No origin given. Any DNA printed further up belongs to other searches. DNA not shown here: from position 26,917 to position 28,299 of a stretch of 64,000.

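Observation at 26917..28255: Minimal integrase-less island at tRNA-Met carrying one AT-rich orphan gene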

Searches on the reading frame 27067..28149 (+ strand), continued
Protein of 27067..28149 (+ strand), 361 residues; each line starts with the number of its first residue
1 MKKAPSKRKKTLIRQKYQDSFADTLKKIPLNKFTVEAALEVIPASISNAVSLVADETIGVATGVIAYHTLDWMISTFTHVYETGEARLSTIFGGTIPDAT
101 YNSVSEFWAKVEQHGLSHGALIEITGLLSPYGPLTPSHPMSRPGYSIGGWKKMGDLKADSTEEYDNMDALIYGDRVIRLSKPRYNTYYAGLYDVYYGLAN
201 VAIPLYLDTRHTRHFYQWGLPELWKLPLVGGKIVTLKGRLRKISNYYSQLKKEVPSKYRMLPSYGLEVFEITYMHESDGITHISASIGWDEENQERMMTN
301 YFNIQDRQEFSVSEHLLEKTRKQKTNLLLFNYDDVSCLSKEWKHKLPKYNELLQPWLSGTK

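Call 51: fold_search(model_id=the predicted structure, library=viral)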
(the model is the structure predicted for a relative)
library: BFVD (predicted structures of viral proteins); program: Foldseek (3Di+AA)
matches with E <= 10: 409; with E <= 0.001: 0
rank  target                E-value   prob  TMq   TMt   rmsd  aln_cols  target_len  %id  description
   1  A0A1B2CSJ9            1.8e-02  0.60  0.20  0.21   8.3       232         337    7  PlxyGVORF95 protein [Plutella xylostella granulovirus]
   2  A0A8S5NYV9            4.8e-02  0.89  0.22  0.34   5.6       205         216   11  tRNA_anti-like [Siphoviridae sp. ctiMP24]
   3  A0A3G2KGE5            1.9e-01  0.28  0.17  0.14  13.5       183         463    5  DnaE-like DNA polymerase III (Alpha) [Mycobacterium phage Fowlmouth]
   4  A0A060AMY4            2.5e-01  0.05  0.09  0.16  20.4       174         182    7  (no name in the UniProt tables at hand)
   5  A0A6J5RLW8            2.7e-01  0.41  0.20  0.18  11.7       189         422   12  Intein C-terminal splicing region [uncultured Caudovirales phage]
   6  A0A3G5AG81            2.7e-01  0.05  0.12  0.11  17.6       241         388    7  Uncharacterized protein [Solumvirus sp.]
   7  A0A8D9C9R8            4.0e-01  0.03  0.13  0.14  20.8       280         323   11  Single-stranded DNA-binding protein [uncultured marine phage]
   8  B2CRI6                4.5e-01  0.18  0.11  0.34  11.1        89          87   17  Uncharacterized protein [Betalipothrixvirus uzonense]
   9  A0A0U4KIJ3            4.8e-01  0.21  0.13  0.35  10.5       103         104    9  (no name in the UniProt tables at hand)
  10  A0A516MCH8            5.7e-01  0.15  0.12  0.24   5.2        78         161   13  (no name in the UniProt tables at hand)
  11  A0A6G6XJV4            5.7e-01  0.03  0.09  0.16  25.3       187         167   11  Uncharacterized protein [Gordonia phage Skog]
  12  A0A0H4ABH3            6.1e-01  0.12  0.10  0.20   9.3        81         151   15  (no name in the UniProt tables at hand)
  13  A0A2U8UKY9            8.2e-01  0.18  0.10  0.34  12.9        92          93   11  Uncharacterized protein [Gordonia phage Sour]
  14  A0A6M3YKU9            8.2e-01  0.13  0.18  0.19  13.5       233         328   12  (no name in the UniProt tables at hand)
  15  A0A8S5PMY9            8.2e-01  0.03  0.11  0.17  16.3       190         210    7  Lipoxygenase [Podoviridae sp. ctnCN2]
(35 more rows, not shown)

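Call 52: fold_search(model_id=the predicted structure, library=pdb)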
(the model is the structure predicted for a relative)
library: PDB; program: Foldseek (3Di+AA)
matches with E <= 10: 283; with E <= 0.001: 0
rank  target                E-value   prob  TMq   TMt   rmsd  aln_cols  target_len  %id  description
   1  7uy5_J                2.9e-02  0.85  0.18  0.44  16.3       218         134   12  Tetrahymena telomerase with CST (released 2022-07-13)
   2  7uy7_B                2.9e-02  0.72  0.16  0.20  18.1       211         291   10  Tetrahymena CST with Polymerase alpha-Primase (released 2022-07-13)
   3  4pg3_A                6.2e-02  0.87  0.19  0.15   6.2       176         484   12  Crystal structure of KRS complexed with inhibitor (released 2014-07-16)
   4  6ka6_C                8.8e-02  0.72  0.18  0.14   8.8       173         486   11  Crystal structure of plasmodium lysyl-tRNA synthetase in complex with a cladosporin derivative 1 (released 2020-04-08)
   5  8k9x_A                8.8e-02  0.69  0.20  0.15  12.7       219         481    9  Crystal structure of plasmodium LysRS complexing with ASP3026 derived LysRS inhibitor 5 (ADKI5) (released 2024-06-26)
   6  5zh4_A                9.3e-02  0.82  0.20  0.16   5.5       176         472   11  CRYSTAL STRUCTURE OF PfKRS WITH INHIBITOR CLADO-7 (released 2018-06-27)
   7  6kcn_C                9.9e-02  0.63  0.17  0.13   9.5       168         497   10  Crystal structure of plasmodium lysyl-tRNA synthetase in complex with a cladosporin derivative 4 (released 2020-04-08)
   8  4h02_E                9.9e-02  0.60  0.20  0.16  12.6       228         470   10  Crystal structure of P. falciparum Lysyl-tRNA synthetase (released 2013-05-01)
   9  3i7f_B                9.9e-02  0.47  0.15  0.11   7.1       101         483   11  Aspartyl tRNA synthetase from Entamoeba histolytica (released 2009-07-21)
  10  6m0t_A                1.2e-01  0.82  0.20  0.15   6.1       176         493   12  Crystal Structure of Lysyl-tRNA Synthetase from Plasmodium falciparum complexed with L-lysine and Cladosporin derivati (released 2021-04-21)
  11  8k9w_A                1.3e-01  0.72  0.19  0.15   5.7       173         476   10  Crystal structure of plasmodium LysRS complexing with ASP3026 derived LysRS inhibitor 4 (ADKI4) (released 2024-06-26)
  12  8ylw_D                1.3e-01  0.66  0.19  0.15   9.5       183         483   10  Crystal Structure of Lysyl-tRNA Synthetase from Plasmodium falciparum complexed with Lys-AMS (released 2025-09-10)
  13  8k9v_B                1.4e-01  0.69  0.19  0.14   9.0       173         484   12  Crystal structure of plasmodium LysRS complexing with ASP3026 derived LysRS inhibitor 3 (ADKI3) (released 2024-06-26)
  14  1eov                  1.5e-01  0.84  0.20  0.15   5.9       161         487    7  FREE ASPARTYL-TRNA SYNTHETASE (ASPRS) (E.C. 6.1.1.12) FROM YEAST (released 2000-09-24)
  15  7bt5_B                1.5e-01  0.75  0.19  0.15   5.7       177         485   11  Crystal structure of plasmodium LysRS complexing with an antitumor compound (released 2020-09-30)
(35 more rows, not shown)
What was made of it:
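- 27067..28152 (+): Single cargo gene of 361 aa. It belongs to a rare, uncharacterised family with a variable N-terminal helical region (about residues 1-95) and a conserved beta-rich core (about residues 100-330) that contains an OB-like barrel. Foldseek found nothing below E 0.01 (calls 51, 52).
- On OB-fold nucleic-acid-binding proteins: Foldseek against PDB and BFVD gives E >= 0.018 (calls 51, 52).
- Tried and rejected: Foldseek against PDB and BFVD found nothing below E 0.018 (calls 51, 52).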

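Call 58: search_solved_structures(query=A1, max_evalue=10)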
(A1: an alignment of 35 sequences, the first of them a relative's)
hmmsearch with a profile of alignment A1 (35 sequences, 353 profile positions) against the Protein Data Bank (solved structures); distinct sequences matched with E-value up to 10: 1.
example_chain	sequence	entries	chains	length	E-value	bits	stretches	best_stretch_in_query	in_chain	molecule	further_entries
6axg_A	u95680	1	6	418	2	10.7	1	95-137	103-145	RAS guanyl-releasing protein 4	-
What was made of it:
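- On OB-fold nucleic-acid-binding proteins: The sequence profile finds nothing in the PDB (call 58).
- Tried and rejected: A PDB sequence-profile search gave nothing (call 58).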

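Call 60: list_cluster_members(proteins=[P0001, P0039, P0036, P0030])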
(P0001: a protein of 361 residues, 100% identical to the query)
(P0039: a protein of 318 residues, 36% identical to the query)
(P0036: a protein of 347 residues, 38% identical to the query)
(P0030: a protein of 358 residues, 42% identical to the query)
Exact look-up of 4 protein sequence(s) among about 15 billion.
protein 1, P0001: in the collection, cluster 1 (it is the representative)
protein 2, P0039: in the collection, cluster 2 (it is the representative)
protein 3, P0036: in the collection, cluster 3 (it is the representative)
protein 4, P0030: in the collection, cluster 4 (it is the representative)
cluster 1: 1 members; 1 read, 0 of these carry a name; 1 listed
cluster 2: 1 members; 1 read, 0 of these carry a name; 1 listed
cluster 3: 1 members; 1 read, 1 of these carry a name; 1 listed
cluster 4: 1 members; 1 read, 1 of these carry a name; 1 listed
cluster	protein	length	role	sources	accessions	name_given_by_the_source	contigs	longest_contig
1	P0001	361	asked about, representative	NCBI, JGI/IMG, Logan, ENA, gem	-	-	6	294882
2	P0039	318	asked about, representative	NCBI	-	-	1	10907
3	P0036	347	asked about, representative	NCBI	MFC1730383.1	hypothetical protein ACFL6I_08615 [candidate division KSB1 bacterium]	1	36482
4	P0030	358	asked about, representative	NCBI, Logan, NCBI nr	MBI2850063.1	MAG: hypothetical protein HYX80_03360 [Chloroflexi bacterium] | hypothetical protein [Chloroflexota bacterium]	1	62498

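Call 68: find_encoding_contigs(protein=P0023, flank=6000, max_places=2)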
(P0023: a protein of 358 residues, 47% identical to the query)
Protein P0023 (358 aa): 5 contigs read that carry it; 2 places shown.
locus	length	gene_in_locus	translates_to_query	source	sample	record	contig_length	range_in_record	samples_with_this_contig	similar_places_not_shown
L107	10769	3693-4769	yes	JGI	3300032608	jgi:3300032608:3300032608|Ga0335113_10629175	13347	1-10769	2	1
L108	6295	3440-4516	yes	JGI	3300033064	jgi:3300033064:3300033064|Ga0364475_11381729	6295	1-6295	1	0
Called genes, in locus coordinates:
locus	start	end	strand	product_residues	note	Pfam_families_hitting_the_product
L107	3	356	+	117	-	?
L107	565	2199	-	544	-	PF01555:N6_N4_Mtase, PF04471:Mrr_cat, PF22722:NA-iREase1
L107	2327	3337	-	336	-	PF13091:PLDc_2 (weak)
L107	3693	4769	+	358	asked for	-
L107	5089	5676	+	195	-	PF04471:Mrr_cat (weak)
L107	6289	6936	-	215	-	PF00730:HhH-GPD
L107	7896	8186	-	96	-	-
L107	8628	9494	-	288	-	PF03069:FmdA_AmdA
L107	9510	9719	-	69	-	-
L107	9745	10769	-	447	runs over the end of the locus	PF06808:DctM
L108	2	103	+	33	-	?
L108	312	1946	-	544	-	PF01555:N6_N4_Mtase, PF04471:Mrr_cat, PF22722:NA-iREase1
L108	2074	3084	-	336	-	PF13091:PLDc_2 (weak)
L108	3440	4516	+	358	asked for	-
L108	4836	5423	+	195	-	PF04471:Mrr_cat (weak)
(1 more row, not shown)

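Call 69: find_encoding_contigs(protein=P0037, flank=6000, max_places=2)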
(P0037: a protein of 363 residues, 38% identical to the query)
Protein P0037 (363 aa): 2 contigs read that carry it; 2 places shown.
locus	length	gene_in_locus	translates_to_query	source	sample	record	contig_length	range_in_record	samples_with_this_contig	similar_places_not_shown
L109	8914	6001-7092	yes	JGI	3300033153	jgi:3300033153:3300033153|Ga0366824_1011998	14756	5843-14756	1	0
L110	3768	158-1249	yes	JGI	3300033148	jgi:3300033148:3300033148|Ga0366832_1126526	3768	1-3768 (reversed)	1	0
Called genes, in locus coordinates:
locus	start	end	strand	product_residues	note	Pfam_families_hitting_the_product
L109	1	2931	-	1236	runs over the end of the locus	PF28173:Upx-like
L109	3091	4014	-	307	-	-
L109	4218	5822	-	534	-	PF05970:PIF1, PF13245:AAA_19, PF13604:AAA_30, PF01443:Viral_helicase1 (faint), PF13479:AAA_24 (faint), PF02689:Herpes_Helicase (weak), PF13280:WYL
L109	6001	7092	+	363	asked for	-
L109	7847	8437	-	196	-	-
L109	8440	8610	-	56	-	-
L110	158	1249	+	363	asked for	-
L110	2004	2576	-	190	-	-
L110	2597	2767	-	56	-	-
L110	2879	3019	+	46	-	-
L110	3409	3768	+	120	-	?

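Call 70: find_encoding_contigs(protein=P0039, flank=6000, max_places=2)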
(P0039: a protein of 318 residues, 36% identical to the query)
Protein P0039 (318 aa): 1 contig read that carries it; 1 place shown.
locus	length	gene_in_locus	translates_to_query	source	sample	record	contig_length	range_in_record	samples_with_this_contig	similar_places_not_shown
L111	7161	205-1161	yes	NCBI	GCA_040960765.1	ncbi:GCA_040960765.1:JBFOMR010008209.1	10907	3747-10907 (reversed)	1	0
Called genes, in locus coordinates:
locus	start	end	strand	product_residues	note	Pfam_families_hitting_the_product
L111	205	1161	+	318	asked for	-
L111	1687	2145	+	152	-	-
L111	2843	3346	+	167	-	-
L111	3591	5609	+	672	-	PF25390:WD40_RLD, PF13540:RCC1_2, PF00415:RCC1, PF13540:RCC1_2, PF25390:WD40_RLD, PF00415:RCC1, PF13540:RCC1_2, PF00415:RCC1, +4 more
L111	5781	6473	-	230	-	PF00072:Response_reg, PF00196:GerE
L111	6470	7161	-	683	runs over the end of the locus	PF07730:HisKA_3, PF02518:HATPase_c, PF13581:HATPase_c_2 (weak)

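Call 71: find_encoding_contigs(protein=P0013, flank=6000, max_places=2)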
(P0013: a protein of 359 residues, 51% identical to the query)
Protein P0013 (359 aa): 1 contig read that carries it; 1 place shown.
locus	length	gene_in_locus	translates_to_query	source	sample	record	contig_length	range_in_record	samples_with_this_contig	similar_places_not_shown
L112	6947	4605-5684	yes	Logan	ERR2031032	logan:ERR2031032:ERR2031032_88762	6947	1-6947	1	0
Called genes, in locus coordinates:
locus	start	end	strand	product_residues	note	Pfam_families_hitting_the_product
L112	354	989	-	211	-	-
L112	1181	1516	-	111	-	PF18734:HEPN_AbiU2 (faint)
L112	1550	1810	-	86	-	PF18734:HEPN_AbiU2 (weak)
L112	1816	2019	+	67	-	-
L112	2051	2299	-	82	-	-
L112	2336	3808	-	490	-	PF00069:Pkinase, PF07714:PK_Tyr_Ser-Thr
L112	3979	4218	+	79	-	-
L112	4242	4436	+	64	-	-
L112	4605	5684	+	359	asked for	-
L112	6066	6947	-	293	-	?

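Call 77: search_protein_families(library=pfam, proteins=[L090:249-3500:+, L094:93-536:+, L094:552-938:+, L094:2233-3012:-, L094:3277-4362:-, L094:4369-4887:-, L098:338-2410:-, L098:2435-3562:-, L098:3578-4765:-, L091:28-480:+], max_evalue=0.001)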
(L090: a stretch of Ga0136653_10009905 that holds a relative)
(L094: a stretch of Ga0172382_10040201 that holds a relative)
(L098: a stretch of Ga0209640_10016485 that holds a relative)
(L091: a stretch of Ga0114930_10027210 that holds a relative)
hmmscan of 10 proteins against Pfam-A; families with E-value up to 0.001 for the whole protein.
L090:249-3500:+ (1084 aa): 3 families
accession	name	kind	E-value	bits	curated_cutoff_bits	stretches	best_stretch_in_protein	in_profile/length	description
PF07669.17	Eco57I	-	2e-17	64.3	25.3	1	418-683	2-166/171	Eco57I restriction-modification methylase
PF02384.22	N6_Mtase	-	4.4e-10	39.8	20.4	1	343-441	9-102/311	N-6 DNA Methylase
PF05175.20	MTS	-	0.00028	21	23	0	570-603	91-125/170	Methyltransferase small domain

L094:93-536:+ (148 aa): 0 families

L094:552-938:+ (129 aa): 4 families
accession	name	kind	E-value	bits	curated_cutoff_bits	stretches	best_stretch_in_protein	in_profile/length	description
PF05154.21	TM2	-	1.3e-13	51.4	27.9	1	47-96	2-50/51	TM2 domain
PF13240.11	Zn_Ribbon_1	-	1.4e-05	25.2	25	1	3-23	1-21/23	zinc-ribbon domain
PF13248.11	Zn_ribbon_3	-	3.7e-05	23.5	27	1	1-24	2-25/26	zinc-ribbon domain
PF12773.13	DZR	-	0.00017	22.1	27.3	1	4-26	1-23/45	Double zinc ribbon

L094:2233-3012:- (259 aa): 1 family
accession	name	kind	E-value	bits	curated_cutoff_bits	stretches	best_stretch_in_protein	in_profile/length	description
PF03747.19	ADP_ribosyl_GH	-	8.2e-34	118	26.2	1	1-223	4-279/287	ADP-ribosylglycohydrolase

L094:3277-4362:- (361 aa): 3 families
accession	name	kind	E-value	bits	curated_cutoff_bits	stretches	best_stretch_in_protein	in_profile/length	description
PF04545.22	Sigma70_r4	-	6.1e-17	61.3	24.1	1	294-347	1-50/50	Sigma-70, region 4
PF04542.20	Sigma70_r2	-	1.2e-07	31.9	24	1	128-199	2-71/71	Sigma-70 region 2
PF12645.13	HTH_16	-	9.1e-06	26.1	22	1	115-169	6-65/65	Helix-turn-helix domain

L094:4369-4887:- (172 aa): 0 families

L098:338-2410:- (690 aa): 1 family
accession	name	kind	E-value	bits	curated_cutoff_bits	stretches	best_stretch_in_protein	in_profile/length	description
PF01935.23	DUF87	-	9.4e-13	49.2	23.2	1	188-421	11-219/220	Helicase HerA, central domain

L098:2435-3562:- (375 aa): 0 families

L098:3578-4765:- (395 aa): 5 families
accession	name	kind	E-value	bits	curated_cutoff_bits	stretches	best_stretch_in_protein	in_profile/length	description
PF01555.25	N6_N4_Mtase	-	8.6e-09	36.1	26.7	1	49-102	166-220/221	DNA methylase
PF01170.24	UPF0020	-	4.7e-05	23.6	22.3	1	57-91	22-56/197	RMKL-like, methyltransferase domain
PF08242.18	Methyltransf_12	-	0.00012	23.2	30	1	72-158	5-89/98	Methyltransferase domain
PF13847.12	Methyltransf_31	-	0.00022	21.4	27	1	63-116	3-59/145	Methyltransferase domain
PF13649.12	Methyltransf_25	-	0.00049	21.2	27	0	67-148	1-78/97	Methyltransferase domain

L091:28-480:+ (151 aa): 0 families

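Call 78: find_related_loci(query=A1, collection=viral_contigs, flank=8000)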
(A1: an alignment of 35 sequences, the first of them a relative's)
Query A1 (361 aa) in viral_contigs; peptide patterns used: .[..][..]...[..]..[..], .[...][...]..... (x = any residue, [..] = any of these).
31 stretches matched a pattern, but none encodes a relative of the query by tblastn (E <= 1e-3).

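Call 87: find_homologous_proteins(query=A4, max_evalue=0.001)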
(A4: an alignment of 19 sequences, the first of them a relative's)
Query A4 (19 sequences) (361 aa, profile of the alignment): 43 proteins with E <= 0.001 among 8000 candidates.
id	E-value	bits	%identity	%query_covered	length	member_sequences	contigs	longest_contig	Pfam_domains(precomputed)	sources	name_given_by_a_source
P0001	5.3e-80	287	100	100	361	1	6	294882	-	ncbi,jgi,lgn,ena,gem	-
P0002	4.5e-73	265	65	100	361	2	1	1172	-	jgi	jgi:hypothetical protein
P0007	8.2e-68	247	50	99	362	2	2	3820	-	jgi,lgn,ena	-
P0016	4.1e-67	245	50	96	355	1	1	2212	-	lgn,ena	-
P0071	6.1e-67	244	26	32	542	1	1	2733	-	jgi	jgi:hypothetical protein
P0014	7.9e-67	244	50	98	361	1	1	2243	-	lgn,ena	-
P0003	1.2e-66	243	51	100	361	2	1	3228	-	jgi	jgi:hypothetical protein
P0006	3.1e-66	242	52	96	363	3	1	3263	-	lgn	-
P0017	3.7e-66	242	50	95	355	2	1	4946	-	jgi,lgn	-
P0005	2.8e-65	239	53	96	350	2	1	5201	-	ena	-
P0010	3.9e-65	239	50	99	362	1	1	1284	-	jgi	-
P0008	7.4e-65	238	54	96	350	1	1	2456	-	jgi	jgi:hypothetical protein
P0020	8.4e-65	237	50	89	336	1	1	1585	-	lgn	-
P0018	9.9e-65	237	48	96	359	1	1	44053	-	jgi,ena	-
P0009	1.5e-64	237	51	96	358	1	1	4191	-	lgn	-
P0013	1.1e-62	230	51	97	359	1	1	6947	-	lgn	-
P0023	5.7e-61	225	47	95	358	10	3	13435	-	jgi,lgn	-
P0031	1.2e-59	221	42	86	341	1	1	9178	-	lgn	-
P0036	4.1e-59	219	38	95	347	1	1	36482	-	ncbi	ncbi:hypothetical protein ACFL6I_08615 [candidate division KSB1 bacterium]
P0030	7.7e-53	198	42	89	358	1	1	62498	-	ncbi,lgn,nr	ncbi:MAG: hypothetical protein HYX80_03360 [Chloroflexi bacterium]|nr:hypothetical protein [Chlorofl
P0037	9.7e-53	198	38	87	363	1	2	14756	-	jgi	-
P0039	2.2e-51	193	36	75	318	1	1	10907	-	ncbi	-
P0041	5.4e-33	133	41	50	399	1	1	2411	PF12728.14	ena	-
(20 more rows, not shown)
